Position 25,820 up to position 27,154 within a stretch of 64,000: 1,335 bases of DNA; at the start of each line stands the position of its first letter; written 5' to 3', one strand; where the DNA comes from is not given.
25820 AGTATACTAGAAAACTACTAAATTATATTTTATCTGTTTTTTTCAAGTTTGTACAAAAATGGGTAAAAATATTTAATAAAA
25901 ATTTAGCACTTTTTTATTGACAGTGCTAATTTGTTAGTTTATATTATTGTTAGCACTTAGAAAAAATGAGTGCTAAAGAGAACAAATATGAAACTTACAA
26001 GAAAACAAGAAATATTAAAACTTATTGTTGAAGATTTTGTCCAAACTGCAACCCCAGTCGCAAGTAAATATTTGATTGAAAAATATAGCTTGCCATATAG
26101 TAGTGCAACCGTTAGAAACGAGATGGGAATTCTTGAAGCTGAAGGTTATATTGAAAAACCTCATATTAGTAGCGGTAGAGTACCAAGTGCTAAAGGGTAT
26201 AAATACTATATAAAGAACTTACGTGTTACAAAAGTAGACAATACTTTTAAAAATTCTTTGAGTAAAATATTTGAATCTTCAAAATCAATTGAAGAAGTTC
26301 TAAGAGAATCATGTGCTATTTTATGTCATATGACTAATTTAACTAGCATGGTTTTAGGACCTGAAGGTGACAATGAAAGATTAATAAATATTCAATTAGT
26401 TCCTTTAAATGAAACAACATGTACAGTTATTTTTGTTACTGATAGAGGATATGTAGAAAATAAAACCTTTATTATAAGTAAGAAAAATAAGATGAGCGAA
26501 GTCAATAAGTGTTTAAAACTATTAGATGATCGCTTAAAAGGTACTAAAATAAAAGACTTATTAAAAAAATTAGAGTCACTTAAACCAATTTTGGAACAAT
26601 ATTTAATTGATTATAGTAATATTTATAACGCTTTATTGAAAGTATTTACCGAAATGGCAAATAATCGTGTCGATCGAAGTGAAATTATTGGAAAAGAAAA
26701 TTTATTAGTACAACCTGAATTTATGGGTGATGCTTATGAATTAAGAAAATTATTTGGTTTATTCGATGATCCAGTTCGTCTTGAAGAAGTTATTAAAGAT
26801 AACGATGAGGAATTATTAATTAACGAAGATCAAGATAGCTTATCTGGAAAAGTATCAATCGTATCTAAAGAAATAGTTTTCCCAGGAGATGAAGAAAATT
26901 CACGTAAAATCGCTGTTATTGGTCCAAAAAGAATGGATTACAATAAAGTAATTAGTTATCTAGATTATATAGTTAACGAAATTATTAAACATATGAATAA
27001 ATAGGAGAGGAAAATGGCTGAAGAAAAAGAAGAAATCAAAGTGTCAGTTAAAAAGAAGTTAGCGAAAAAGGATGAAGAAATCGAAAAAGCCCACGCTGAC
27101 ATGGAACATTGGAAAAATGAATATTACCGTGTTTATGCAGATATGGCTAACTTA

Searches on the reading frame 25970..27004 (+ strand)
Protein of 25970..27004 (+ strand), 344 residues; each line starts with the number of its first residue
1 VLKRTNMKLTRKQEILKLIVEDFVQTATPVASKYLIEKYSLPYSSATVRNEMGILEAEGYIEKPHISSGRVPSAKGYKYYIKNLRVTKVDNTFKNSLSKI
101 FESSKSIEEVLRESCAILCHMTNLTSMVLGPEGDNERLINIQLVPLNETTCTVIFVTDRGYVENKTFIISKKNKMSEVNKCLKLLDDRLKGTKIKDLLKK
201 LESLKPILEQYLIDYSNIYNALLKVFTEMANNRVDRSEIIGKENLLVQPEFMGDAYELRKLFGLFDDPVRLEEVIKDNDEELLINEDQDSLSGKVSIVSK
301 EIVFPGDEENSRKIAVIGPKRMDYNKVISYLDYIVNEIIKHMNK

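Call 34: find_homologous_proteins(query=window:25970-27004:+, max_evalue=1e-30)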
Query window:25970-27004:+ (344 aa): 1591 proteins with E <= 1e-30 among 4138 candidates; the best 120 are listed.
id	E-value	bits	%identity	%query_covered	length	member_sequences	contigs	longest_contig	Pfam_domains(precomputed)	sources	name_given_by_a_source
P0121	8.7e-212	720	99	98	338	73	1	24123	PF01628.28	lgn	-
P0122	6.7e-178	609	82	98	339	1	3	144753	PF01628.28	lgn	-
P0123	1.3e-176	604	82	98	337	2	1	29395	PF01628.28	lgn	-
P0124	3.8e-158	544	76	98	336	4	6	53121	PF01628.28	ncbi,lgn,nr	ncbi:MAG: heat-inducible transcriptional repressor HrcA [Candidatus Onthovivens sp.]|nr:heat-inducib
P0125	8.1e-153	526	72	98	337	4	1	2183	PF01628.28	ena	-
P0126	1.1e-150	519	73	100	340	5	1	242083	PF01628.28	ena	-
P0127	3.0e-150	518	72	98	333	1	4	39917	PF01628.28,PF08220.19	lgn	-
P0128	5.7e-150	517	71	98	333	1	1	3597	PF01628.28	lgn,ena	-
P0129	6.9e-150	517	72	98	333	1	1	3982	PF01628.28,PF08220.19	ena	-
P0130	7.3e-150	517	72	98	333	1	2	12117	PF01628.28,PF08220.19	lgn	-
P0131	8.0e-150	517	72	98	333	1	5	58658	PF01628.28,PF08220.19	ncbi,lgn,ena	-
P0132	1.6e-149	516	71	98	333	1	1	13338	PF01628.28,PF08220.19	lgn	-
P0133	2.7e-149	515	71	98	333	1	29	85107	PF01628.28,PF08220.19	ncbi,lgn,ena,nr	ncbi:MAG: heat-inducible transcriptional repressor HrcA [Mollicutes bacterium]|nr:heat-inducible tra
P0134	2.9e-149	515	71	98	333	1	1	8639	PF01628.28,PF08220.19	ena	-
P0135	3.6e-149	514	71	98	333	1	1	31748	PF01628.28,PF08220.19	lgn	-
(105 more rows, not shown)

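Call 35: find_encoding_contigs(protein=P0122, flank=10000, max_places=1)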
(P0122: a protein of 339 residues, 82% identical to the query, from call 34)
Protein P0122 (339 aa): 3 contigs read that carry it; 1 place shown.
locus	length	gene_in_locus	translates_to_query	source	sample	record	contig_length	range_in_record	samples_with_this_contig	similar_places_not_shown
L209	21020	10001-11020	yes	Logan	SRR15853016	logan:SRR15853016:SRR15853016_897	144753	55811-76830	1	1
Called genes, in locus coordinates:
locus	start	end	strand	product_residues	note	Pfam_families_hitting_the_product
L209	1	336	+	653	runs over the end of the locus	PF00753:Lactamase_B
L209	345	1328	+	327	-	PF06144:DNA_pol3_delta, PF21694:DNA_pol3_delta_C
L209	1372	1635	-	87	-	PF01649:Ribosomal_S20p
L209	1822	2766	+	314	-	PF00551:Formyl_trans_N, PF02911:Formyl_trans_C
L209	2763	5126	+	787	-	PF04851:ResIII (weak), PF06733:DEAD_2, PF13307:Helicase_C_2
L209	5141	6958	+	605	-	PF00009:GTP_EFTU, PF03144:GTP_EFTU_D2, PF14492:EFG_III (weak), PF00679:EFG_C, PF06421:LepA_C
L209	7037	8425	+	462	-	-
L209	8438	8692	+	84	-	-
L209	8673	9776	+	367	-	PF04055:Radical_SAM, PF06969:HemN_C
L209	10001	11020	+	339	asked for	PF01628:HrcA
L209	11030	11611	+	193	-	PF01025:GrpE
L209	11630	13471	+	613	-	PF00012:HSP70, PF06723:MreB_Mbl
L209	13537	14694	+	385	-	PF00226:DnaJ, PF01556:DnaJ_C, PF15777:Anti-TRAP (faint), PF27659:CHP02642 (faint), PF00684:DnaJ_CXXCXGXG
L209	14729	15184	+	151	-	PF05154:TM2 (weak)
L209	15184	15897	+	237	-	PF20260:PUA_4, PF04452:Methyltrans_RNA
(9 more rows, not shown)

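Call 36: find_encoding_contigs(protein=P0126, flank=10000, max_places=1)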
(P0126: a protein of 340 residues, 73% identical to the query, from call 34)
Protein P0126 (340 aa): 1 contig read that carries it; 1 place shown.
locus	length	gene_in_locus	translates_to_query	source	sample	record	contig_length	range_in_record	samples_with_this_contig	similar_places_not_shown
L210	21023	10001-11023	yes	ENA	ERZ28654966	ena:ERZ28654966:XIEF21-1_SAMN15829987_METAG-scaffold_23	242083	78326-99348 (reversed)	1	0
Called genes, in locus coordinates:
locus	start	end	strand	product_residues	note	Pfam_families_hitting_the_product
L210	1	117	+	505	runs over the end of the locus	PF13088:BNR_2 (weak)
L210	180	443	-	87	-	PF01649:Ribosomal_S20p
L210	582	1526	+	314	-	PF00551:Formyl_trans_N, PF02911:Formyl_trans_C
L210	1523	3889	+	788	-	PF00270:DEAD (weak), PF06733:DEAD_2, PF13307:Helicase_C_2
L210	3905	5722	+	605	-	PF00009:GTP_EFTU, PF03144:GTP_EFTU_D2, PF14492:EFG_III (weak), PF16658:RF3_C (faint), PF00679:EFG_C, PF06421:LepA_C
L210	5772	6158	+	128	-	PF13248:Zn_ribbon_3 (weak)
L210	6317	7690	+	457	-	-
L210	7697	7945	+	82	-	-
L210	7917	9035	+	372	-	PF04055:Radical_SAM, PF06969:HemN_C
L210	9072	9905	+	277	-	PF02811:PHP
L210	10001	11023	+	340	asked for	PF01628:HrcA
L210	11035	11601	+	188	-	PF01025:GrpE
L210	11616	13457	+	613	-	PF00012:HSP70, PF06723:MreB_Mbl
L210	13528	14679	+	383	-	PF00226:DnaJ, PF01556:DnaJ_C, PF15777:Anti-TRAP (faint), PF17302:DUF5351 (faint), PF27659:CHP02642 (faint), PF00684:DnaJ_CXXCXGXG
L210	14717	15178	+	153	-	PF05154:TM2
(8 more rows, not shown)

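Call 37: find_encoding_contigs(protein=P0131, flank=10000, max_places=1)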
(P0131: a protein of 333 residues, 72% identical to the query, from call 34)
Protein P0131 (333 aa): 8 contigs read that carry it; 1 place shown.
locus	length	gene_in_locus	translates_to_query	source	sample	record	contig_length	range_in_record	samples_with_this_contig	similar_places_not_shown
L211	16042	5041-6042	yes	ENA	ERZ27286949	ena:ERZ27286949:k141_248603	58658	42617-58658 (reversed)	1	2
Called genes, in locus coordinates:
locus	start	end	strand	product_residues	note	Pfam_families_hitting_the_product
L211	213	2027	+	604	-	PF00009:GTP_EFTU, PF03144:GTP_EFTU_D2, PF14492:EFG_III (weak), PF00679:EFG_C, PF06421:LepA_C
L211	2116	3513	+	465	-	-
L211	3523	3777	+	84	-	-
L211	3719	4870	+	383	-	PF04055:Radical_SAM, PF06969:HemN_C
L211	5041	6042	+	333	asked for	PF08220:HTH_DeoR (faint), PF01628:HrcA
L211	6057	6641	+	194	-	PF01025:GrpE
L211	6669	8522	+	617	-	PF00012:HSP70, PF06723:MreB_Mbl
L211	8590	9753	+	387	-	PF00226:DnaJ, PF01556:DnaJ_C, PF15777:Anti-TRAP (faint), PF17302:DUF5351 (faint), PF00684:DnaJ_CXXCXGXG, PF27659:CHP02642 (weak)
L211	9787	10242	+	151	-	PF05154:TM2 (weak)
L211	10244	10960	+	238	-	PF20260:PUA_4, PF04452:Methyltrans_RNA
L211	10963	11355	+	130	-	-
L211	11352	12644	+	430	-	PF00919:UPF0004, PF04055:Radical_SAM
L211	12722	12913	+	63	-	PF01783:Ribosomal_L32p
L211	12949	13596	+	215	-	PF01791:DeoC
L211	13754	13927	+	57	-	PF01165:Ribosomal_S21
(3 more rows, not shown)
